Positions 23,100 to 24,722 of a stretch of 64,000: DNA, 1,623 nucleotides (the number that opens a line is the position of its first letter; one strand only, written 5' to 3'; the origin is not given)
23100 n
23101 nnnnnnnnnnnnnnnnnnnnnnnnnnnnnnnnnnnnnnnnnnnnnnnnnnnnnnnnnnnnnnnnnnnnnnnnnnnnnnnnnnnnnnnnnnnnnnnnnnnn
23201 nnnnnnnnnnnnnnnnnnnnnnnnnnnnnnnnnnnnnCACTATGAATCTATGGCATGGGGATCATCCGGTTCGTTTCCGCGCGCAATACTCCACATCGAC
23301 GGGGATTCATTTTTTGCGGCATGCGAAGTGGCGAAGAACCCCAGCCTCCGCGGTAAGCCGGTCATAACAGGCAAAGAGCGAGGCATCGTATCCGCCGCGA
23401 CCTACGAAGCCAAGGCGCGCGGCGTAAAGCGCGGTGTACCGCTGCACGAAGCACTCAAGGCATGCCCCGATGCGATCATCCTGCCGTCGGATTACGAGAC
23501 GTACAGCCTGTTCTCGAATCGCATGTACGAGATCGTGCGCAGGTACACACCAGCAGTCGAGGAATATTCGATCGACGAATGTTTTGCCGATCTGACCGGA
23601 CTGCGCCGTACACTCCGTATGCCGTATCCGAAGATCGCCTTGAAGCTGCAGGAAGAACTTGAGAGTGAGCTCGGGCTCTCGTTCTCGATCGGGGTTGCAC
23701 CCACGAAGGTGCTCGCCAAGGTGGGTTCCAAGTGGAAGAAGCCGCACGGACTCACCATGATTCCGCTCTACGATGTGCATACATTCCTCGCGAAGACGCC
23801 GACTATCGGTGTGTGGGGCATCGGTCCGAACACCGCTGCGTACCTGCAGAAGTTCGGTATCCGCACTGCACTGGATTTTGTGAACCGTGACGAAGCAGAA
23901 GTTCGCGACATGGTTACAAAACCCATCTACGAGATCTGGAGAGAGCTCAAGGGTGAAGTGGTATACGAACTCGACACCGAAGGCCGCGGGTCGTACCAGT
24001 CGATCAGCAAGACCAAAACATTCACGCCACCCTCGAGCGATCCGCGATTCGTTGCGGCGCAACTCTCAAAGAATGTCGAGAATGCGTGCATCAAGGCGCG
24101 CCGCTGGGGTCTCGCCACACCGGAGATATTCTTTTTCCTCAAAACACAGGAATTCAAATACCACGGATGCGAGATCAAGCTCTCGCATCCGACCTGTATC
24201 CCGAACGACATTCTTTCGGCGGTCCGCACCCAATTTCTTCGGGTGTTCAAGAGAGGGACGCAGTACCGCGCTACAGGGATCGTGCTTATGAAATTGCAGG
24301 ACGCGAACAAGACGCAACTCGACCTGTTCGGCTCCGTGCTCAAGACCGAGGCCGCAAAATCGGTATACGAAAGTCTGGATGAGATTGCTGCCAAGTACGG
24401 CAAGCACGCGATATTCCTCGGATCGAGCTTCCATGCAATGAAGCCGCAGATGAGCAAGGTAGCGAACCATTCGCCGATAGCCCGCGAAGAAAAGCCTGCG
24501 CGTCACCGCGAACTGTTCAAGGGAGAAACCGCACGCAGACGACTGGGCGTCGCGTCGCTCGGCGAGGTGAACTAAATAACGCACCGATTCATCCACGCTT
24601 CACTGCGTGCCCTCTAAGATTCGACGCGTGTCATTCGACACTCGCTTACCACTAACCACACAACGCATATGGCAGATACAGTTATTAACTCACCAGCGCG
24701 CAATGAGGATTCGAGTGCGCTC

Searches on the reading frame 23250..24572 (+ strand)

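Call 68: search_protein_families(library=pfam, proteins=[window:23250-24572:+], max_evalue=0.00001)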
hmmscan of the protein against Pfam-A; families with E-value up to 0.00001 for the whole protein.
window:23250-24572:+ (441 aa): 2 families
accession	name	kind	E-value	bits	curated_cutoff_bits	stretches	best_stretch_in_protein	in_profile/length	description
PF00817.25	IMS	-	2.5e-46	157.7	23.2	1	16-160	1-147/148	impB/mucB/samB family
PF11799.13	IMS_C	-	1.6e-13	51.5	20.7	1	250-359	2-109/109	impB/mucB/samB family C-terminal domain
